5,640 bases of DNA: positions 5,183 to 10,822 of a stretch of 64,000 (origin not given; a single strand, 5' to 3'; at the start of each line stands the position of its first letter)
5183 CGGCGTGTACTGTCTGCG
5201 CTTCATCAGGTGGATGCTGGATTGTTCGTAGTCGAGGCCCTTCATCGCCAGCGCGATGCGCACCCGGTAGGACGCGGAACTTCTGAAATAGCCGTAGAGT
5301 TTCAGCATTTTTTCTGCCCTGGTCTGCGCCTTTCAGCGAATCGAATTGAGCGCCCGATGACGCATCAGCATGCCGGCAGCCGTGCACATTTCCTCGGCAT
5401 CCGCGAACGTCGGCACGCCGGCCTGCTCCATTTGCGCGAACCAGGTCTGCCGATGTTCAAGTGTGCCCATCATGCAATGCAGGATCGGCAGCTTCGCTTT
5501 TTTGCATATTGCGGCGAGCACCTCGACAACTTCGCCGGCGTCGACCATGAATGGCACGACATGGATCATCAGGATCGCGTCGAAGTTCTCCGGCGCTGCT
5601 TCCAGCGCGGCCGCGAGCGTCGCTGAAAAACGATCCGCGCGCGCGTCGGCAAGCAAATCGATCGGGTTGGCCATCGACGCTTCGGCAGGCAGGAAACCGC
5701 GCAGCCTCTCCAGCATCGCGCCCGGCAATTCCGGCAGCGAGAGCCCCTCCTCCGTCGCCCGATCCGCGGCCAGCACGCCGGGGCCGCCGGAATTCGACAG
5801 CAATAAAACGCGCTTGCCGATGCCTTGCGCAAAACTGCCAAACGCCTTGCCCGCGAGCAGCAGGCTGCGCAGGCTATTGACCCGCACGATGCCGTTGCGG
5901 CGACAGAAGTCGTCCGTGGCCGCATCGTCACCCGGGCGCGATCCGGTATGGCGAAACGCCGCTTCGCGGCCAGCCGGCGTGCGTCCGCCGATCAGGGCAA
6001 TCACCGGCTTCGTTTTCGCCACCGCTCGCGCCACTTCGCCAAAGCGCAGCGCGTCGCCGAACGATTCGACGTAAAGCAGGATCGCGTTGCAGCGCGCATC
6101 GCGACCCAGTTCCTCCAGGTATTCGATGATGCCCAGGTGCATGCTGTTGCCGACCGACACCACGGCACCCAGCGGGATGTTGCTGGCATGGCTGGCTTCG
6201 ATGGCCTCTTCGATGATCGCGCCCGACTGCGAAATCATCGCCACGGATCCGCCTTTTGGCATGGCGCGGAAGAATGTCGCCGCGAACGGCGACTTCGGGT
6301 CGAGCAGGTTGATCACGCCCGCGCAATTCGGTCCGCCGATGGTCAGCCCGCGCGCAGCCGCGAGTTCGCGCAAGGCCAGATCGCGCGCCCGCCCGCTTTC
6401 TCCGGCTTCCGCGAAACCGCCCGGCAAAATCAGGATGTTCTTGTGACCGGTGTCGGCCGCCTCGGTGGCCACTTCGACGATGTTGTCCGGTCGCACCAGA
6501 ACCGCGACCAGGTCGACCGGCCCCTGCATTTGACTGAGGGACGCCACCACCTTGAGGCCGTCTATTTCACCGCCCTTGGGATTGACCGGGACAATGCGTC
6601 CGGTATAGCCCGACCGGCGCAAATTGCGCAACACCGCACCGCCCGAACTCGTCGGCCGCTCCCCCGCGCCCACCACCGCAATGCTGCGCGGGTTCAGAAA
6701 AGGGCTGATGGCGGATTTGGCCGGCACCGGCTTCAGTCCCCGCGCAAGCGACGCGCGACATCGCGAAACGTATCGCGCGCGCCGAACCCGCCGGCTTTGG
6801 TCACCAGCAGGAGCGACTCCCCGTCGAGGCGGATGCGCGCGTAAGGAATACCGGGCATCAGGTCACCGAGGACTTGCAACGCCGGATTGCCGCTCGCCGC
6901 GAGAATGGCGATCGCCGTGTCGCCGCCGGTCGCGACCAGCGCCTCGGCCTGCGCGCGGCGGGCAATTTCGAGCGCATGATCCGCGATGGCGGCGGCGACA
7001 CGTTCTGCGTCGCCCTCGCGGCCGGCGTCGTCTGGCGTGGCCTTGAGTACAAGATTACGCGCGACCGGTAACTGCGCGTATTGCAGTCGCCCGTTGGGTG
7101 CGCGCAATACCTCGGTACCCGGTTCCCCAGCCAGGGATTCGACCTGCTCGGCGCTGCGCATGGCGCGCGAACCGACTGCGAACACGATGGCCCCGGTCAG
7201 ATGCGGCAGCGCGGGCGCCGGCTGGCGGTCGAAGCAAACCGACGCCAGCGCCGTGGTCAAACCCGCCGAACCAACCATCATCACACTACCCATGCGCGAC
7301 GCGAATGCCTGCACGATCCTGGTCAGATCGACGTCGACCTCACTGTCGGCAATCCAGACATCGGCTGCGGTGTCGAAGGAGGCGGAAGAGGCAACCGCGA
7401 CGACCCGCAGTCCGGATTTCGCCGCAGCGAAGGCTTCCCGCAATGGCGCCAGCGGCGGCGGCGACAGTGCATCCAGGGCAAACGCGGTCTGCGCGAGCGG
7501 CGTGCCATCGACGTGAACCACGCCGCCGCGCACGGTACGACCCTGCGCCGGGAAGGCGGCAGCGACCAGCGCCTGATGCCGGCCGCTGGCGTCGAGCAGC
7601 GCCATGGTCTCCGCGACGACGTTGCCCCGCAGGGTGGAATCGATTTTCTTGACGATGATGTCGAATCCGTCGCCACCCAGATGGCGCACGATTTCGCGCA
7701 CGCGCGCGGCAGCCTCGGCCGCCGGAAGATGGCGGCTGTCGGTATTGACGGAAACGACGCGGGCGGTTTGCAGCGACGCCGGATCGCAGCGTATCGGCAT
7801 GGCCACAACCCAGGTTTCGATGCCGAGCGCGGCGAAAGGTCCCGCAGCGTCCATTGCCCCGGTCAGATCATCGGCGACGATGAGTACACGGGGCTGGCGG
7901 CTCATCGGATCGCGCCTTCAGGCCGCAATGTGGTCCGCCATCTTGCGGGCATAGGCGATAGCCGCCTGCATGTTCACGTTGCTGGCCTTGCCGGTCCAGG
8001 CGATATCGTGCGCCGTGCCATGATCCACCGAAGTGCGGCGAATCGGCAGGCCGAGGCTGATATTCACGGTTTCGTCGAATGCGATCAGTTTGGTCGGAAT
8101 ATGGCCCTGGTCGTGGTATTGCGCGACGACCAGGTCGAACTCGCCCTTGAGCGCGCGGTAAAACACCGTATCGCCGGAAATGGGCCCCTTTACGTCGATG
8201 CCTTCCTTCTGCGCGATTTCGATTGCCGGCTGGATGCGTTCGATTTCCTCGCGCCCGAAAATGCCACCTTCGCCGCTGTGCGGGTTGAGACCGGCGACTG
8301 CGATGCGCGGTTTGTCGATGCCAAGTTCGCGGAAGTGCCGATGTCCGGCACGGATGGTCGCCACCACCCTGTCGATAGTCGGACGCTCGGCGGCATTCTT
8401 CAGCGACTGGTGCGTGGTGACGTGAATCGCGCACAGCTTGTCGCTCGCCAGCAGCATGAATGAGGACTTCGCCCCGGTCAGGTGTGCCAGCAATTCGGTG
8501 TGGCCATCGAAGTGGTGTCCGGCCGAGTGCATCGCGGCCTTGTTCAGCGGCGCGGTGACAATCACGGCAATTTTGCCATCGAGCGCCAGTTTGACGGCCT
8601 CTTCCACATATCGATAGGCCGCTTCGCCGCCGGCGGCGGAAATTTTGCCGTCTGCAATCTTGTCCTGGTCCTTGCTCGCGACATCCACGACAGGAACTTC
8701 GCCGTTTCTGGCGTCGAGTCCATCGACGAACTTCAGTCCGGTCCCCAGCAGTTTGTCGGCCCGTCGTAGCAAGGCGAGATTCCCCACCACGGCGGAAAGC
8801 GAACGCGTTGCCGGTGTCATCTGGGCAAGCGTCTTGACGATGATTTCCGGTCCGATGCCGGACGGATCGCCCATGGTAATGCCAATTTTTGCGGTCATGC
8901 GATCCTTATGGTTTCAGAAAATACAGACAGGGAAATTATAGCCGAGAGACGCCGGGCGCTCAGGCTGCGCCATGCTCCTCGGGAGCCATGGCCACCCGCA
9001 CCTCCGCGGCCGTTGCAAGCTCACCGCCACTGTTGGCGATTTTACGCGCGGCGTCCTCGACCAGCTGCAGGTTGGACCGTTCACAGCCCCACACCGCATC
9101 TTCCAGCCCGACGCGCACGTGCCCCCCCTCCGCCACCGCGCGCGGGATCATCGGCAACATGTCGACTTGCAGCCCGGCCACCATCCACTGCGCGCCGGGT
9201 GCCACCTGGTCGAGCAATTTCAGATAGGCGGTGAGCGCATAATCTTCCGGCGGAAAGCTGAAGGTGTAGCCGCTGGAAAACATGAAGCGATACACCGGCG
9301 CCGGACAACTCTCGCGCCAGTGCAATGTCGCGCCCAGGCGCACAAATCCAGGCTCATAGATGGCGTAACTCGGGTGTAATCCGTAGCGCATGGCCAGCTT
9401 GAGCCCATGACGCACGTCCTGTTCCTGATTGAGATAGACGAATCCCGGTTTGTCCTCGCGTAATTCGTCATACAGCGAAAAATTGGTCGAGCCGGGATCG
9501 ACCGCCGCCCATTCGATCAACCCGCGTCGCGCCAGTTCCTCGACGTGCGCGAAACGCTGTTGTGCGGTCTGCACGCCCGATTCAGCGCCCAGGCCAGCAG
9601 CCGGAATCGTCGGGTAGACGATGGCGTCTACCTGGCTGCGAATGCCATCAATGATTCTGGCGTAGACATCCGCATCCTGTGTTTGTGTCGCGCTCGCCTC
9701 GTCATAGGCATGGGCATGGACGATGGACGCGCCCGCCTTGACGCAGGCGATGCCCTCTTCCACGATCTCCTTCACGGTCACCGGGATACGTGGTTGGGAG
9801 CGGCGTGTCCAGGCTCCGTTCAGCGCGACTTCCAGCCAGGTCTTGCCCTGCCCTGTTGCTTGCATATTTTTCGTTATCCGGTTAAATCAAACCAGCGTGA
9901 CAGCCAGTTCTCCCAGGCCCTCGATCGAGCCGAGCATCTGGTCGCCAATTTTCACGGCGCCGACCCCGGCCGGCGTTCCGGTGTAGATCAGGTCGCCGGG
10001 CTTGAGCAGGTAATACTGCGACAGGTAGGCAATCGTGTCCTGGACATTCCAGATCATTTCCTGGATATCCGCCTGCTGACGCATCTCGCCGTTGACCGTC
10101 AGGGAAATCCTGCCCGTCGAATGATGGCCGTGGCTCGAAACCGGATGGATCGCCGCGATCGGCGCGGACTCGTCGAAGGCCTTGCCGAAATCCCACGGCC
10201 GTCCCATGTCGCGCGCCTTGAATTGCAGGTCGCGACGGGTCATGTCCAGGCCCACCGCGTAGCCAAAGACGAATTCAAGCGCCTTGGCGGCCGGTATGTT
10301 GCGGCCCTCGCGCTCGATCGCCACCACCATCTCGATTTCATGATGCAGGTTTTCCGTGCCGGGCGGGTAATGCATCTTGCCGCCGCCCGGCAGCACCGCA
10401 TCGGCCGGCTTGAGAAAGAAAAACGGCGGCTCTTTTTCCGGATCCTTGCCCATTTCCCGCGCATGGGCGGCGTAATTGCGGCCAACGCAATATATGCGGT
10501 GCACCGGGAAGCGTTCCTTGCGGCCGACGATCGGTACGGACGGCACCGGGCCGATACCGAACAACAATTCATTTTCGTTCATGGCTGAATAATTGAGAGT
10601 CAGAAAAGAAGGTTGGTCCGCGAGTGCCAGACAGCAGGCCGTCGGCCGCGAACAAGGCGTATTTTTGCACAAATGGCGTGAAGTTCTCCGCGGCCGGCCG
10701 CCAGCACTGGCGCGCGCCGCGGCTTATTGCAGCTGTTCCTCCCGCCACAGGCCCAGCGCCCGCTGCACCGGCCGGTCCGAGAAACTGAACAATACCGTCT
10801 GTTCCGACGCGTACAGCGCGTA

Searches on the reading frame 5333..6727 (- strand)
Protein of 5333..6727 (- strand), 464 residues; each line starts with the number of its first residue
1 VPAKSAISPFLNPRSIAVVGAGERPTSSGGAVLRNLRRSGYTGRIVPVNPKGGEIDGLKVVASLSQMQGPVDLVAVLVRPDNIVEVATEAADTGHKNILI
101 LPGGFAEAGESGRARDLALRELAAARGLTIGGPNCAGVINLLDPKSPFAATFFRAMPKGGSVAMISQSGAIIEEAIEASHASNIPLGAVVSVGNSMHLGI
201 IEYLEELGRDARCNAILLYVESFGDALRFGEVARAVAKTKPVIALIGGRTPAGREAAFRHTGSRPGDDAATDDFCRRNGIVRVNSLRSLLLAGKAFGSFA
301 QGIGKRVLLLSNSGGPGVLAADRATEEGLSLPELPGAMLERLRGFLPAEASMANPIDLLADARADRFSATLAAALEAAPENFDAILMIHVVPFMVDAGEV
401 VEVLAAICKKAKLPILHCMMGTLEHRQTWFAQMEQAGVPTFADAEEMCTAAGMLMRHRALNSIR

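Call 27: search_protein_families(library=pfam, proteins=[window:5333-6727:-], max_evalue=0.0001)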
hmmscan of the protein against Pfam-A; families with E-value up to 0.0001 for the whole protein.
window:5333-6727:- (464 aa): 4 families
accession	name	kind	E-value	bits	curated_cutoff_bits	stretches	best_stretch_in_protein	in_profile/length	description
PF13607.11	Succ_CoA_lig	-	9.7e-41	139.2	27.4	1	160-295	2-137/138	Succinyl-CoA ligase like flavodoxin domain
PF13380.12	CoA_binding_2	-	2e-26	93.1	22.8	1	14-139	1-114/116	CoA binding domain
PF19045.5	Ligase_CoA_2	-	1.1e-07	32.4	23.7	1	307-448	1-144/162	Ligase-CoA domain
PF02629.25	CoA_binding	-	2.2e-07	32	22.3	1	14-101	4-94/97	CoA binding domain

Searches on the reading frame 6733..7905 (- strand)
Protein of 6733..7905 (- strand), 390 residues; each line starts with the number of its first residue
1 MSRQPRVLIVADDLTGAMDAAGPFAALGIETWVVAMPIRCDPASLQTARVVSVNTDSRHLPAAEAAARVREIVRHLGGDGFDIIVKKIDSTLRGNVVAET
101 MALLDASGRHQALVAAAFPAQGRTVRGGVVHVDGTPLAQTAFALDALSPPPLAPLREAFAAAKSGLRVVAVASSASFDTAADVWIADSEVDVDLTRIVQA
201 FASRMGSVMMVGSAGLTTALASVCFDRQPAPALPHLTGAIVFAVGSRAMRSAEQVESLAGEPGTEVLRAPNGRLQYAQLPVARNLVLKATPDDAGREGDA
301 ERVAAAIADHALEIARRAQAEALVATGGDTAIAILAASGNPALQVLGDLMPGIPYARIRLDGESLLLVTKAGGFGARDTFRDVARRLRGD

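Call 27: search_protein_families(library=pfam, proteins=[window:6733-7905:-], max_evalue=0.0001)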
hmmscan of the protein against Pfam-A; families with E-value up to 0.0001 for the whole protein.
window:6733-7905:- (390 aa): 2 families
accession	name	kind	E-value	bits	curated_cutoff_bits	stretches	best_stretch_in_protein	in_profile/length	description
PF07005.16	SBD_N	-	4.3e-42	144.9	25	1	8-220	2-230/230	Sugar-binding N-terminal domain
PF17042.10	NBD_C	-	8.9e-16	59.3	28.3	1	294-380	84-168/168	Nucleotide-binding C-terminal domain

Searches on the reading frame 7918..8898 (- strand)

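Call 27: search_protein_families(library=pfam, proteins=[window:7918-8898:-], max_evalue=0.0001)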
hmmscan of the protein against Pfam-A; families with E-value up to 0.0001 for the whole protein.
window:7918-8898:- (326 aa): 1 family
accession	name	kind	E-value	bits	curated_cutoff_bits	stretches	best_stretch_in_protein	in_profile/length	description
PF04166.17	PdxA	-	4.1e-99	332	27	1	37-317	7-286/286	Pyridoxal phosphate biosynthetic protein PdxA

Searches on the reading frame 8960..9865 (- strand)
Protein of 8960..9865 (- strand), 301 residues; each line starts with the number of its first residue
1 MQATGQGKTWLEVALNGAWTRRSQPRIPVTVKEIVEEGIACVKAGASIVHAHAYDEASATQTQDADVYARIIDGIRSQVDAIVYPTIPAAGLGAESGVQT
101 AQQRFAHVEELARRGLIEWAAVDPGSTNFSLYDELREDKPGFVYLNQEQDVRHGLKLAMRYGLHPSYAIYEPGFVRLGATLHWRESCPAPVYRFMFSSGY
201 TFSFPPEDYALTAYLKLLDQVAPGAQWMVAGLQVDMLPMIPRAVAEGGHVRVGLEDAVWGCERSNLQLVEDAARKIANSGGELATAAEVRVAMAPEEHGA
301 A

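Call 27: search_protein_families(library=pfam, proteins=[window:8960-9865:-], max_evalue=0.0001)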
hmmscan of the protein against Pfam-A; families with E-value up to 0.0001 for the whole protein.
window:8960-9865:- (301 aa): 1 family
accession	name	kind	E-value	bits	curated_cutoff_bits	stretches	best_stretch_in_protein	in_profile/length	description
PF05853.18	BKACE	-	1.1e-62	212.3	24.8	1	8-292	1-271/274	beta-keto acid cleavage enzyme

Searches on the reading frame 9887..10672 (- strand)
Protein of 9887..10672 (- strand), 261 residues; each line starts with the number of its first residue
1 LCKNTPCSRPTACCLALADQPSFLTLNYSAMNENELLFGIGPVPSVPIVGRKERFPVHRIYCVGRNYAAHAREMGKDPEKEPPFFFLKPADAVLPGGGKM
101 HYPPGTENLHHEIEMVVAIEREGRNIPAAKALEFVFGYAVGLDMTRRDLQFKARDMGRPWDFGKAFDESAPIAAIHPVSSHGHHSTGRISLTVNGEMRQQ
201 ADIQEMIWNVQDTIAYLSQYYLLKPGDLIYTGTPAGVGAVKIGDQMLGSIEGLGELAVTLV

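Call 27: search_protein_families(library=pfam, proteins=[window:9887-10672:-], max_evalue=0.0001)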
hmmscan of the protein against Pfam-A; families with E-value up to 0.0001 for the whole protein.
window:9887-10672:- (261 aa): 1 family
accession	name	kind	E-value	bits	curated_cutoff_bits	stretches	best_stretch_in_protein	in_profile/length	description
PF01557.24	FAA_hydrolase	-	1.1e-55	189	23.9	1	60-260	2-213/214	Fumarylacetoacetate (FAA) hydrolase C-terminal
